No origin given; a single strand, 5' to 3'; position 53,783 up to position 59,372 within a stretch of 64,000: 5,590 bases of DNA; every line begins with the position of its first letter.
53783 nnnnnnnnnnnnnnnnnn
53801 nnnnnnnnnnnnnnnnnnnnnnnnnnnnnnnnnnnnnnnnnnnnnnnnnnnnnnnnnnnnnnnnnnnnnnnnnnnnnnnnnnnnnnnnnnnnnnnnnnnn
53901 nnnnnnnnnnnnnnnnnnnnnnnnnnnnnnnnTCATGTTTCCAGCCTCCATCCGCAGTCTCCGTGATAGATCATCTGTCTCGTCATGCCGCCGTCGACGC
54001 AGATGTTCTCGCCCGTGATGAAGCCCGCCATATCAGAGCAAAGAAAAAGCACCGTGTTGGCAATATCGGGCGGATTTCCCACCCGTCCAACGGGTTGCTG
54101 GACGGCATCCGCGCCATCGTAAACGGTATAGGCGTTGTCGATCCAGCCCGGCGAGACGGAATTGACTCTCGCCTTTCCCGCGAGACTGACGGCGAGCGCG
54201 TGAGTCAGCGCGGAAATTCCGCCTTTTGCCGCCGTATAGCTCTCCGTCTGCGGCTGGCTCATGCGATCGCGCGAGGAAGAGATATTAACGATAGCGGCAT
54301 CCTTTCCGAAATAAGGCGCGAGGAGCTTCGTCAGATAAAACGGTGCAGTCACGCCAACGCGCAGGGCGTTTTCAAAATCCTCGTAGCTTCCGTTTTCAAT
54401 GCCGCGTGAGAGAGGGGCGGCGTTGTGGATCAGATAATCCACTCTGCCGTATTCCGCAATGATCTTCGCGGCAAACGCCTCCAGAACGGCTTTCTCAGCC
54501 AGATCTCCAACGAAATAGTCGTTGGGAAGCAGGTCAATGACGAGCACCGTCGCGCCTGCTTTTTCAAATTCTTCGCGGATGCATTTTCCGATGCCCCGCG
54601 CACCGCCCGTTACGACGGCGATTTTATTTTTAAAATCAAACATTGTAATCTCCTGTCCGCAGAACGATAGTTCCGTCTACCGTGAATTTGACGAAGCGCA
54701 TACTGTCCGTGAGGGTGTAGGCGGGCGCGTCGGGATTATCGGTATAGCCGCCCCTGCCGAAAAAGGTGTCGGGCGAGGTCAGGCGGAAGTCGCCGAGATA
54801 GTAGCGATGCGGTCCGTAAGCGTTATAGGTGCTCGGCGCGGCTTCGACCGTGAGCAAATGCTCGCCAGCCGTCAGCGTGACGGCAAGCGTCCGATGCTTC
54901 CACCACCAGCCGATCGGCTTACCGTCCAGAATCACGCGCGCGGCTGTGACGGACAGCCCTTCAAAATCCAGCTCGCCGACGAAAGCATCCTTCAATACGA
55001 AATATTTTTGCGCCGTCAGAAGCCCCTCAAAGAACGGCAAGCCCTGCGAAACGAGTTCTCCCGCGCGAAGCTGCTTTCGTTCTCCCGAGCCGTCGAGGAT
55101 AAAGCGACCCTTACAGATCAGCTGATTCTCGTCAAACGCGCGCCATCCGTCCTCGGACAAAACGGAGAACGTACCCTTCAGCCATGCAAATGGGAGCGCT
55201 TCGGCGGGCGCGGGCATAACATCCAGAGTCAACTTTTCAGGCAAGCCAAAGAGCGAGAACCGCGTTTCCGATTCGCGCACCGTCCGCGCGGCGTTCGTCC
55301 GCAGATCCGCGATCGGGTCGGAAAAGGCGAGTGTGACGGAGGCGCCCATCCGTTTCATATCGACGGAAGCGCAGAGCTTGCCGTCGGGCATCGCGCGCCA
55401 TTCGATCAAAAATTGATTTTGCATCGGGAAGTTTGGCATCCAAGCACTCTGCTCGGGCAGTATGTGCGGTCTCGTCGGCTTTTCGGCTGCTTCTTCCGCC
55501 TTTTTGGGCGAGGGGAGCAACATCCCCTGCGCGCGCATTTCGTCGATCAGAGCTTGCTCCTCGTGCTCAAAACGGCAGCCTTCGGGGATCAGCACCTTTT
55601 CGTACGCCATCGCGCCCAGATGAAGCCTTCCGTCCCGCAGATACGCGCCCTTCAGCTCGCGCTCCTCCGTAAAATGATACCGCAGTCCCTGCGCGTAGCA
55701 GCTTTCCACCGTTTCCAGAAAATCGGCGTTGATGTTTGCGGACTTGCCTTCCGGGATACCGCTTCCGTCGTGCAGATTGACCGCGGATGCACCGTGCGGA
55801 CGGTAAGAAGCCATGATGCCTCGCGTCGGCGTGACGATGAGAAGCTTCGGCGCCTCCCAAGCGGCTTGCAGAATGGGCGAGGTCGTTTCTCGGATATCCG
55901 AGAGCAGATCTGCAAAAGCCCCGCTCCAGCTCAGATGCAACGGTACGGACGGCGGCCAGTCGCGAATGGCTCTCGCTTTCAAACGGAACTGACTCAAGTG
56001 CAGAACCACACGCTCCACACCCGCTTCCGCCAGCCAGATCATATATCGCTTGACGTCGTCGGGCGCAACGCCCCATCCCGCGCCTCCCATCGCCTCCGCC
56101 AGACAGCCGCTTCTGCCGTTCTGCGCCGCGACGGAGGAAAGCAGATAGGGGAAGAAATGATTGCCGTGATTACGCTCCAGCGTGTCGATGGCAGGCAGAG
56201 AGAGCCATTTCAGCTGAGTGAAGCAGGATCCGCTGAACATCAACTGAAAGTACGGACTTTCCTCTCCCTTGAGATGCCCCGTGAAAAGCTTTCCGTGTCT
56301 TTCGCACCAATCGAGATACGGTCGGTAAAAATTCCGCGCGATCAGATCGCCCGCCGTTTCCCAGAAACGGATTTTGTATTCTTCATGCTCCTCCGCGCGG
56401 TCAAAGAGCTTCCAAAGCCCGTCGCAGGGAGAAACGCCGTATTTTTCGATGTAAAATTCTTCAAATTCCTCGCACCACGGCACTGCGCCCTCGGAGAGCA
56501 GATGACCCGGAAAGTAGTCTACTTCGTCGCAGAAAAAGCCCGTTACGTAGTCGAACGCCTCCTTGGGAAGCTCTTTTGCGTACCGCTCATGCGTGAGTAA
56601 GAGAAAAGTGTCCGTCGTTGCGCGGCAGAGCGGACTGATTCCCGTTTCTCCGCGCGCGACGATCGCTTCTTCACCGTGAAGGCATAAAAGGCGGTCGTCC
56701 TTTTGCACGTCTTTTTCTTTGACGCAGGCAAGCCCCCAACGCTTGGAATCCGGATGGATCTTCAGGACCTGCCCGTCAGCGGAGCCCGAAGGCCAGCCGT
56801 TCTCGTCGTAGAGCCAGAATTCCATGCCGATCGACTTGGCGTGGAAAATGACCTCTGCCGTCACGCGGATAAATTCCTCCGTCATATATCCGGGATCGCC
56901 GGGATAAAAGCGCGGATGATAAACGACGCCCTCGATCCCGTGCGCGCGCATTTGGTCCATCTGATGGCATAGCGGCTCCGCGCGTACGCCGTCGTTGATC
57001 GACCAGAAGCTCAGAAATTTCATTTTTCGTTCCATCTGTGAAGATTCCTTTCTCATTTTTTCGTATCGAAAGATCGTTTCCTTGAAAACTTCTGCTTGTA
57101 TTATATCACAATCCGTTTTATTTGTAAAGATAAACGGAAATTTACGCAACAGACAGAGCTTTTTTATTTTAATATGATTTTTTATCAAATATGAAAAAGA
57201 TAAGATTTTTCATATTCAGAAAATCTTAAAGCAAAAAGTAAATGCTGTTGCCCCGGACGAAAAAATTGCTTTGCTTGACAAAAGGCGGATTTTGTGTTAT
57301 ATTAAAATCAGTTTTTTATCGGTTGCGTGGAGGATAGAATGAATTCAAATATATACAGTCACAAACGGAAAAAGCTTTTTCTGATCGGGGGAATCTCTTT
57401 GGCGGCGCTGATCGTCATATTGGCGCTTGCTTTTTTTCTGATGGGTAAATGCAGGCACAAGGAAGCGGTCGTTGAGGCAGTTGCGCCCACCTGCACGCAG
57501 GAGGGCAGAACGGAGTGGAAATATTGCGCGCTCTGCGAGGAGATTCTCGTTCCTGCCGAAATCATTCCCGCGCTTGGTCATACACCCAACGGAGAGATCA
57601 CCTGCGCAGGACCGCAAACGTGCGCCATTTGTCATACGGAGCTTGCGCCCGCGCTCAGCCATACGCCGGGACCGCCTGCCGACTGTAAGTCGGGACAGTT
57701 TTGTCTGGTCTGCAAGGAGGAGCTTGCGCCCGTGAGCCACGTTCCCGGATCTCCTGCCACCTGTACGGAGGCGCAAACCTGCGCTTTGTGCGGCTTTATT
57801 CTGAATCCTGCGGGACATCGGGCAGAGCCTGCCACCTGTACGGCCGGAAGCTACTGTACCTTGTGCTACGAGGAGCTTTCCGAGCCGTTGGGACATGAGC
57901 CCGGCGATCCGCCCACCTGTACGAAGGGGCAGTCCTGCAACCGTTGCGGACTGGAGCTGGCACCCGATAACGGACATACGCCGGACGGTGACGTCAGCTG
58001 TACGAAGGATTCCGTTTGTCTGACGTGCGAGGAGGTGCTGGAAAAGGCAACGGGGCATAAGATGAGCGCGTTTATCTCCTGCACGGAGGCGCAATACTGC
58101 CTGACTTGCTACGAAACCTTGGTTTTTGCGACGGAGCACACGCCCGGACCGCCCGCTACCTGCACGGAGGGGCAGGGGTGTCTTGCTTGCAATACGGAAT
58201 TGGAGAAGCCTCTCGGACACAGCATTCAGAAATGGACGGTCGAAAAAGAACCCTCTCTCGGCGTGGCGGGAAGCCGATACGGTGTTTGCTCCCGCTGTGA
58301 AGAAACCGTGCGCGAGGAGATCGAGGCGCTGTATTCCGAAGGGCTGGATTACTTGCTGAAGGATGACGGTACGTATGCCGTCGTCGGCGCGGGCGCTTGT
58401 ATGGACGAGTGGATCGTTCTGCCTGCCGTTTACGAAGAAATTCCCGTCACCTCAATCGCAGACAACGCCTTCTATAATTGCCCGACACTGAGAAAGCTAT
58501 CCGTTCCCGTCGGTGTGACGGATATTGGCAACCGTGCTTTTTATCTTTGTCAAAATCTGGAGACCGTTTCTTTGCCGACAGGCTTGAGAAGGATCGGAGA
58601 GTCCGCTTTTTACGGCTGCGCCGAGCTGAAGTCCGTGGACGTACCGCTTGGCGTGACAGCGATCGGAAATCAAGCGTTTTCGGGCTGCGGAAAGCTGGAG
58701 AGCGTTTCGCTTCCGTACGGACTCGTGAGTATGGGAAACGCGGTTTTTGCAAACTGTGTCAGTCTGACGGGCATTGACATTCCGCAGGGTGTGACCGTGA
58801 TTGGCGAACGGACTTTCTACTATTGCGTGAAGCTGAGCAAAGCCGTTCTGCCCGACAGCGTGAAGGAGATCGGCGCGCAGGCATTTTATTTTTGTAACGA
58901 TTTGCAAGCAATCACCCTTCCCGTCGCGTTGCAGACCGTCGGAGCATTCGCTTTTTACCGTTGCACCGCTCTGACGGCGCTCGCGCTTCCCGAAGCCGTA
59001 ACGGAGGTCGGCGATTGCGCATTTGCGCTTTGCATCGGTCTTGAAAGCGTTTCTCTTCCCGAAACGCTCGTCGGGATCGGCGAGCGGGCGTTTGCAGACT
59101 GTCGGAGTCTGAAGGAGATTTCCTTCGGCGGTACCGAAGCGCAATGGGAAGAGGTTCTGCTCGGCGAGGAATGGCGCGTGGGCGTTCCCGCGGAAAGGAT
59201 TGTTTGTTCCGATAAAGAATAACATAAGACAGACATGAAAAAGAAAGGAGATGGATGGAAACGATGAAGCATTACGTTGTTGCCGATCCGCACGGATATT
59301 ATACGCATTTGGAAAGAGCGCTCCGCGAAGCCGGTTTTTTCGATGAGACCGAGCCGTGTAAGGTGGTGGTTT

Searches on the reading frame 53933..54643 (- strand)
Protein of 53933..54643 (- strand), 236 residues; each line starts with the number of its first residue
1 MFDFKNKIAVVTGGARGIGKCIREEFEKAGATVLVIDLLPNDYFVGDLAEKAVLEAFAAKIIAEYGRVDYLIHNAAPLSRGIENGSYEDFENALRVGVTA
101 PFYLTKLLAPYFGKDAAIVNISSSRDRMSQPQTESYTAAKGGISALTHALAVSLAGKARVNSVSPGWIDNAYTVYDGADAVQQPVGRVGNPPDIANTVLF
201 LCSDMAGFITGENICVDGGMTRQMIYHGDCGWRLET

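Call 57: search_protein_families(library=pfam, proteins=[window:53933-54643:-], max_evalue=0.001)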
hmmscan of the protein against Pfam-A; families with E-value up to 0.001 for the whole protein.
window:53933-54643:- (236 aa): 3 families
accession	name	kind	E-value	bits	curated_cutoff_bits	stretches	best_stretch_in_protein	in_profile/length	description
PF13561.12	adh_short_C2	-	2.2e-46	158.8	27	1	15-221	3-236/236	Enoyl-(Acyl carrier protein) reductase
PF00106.31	adh_short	-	1.6e-30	106.5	26.6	2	43-171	53-185/195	short chain dehydrogenase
PF08659.16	KR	-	1.2e-05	25.8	22.6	0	44-149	58-162/180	KR domain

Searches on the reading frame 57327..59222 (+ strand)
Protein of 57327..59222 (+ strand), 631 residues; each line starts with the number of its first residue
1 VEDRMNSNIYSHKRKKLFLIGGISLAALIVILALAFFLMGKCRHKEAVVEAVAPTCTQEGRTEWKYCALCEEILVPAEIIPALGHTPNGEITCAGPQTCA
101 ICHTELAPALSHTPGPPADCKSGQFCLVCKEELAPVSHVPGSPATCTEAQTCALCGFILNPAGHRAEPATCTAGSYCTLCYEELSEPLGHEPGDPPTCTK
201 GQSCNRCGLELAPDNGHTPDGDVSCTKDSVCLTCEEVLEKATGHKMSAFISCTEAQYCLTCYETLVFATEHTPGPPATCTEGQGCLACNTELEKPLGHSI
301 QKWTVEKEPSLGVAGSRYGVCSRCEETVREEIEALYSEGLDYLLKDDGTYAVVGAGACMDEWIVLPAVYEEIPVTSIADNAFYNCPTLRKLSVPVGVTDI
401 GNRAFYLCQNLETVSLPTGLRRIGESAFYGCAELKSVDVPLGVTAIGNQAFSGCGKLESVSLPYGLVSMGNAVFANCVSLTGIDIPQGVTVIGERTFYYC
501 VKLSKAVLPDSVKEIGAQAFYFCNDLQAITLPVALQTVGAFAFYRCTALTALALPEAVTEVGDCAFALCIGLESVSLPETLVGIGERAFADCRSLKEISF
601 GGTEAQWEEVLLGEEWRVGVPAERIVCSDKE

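Call 57: search_protein_families(library=pfam, proteins=[window:57327-59222:+], max_evalue=0.001)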
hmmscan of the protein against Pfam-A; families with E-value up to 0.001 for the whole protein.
window:57327-59222:+ (631 aa): 2 families
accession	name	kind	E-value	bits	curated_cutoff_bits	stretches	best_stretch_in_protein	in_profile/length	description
PF13306.12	LRR_5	-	5.4e-66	220.7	27.7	2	375-503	1-126/127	BspA type Leucine rich repeat region (6 copies)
PF13855.12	LRR_8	-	0.00025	21.2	27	0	420-462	13-56/61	Leucine rich repeat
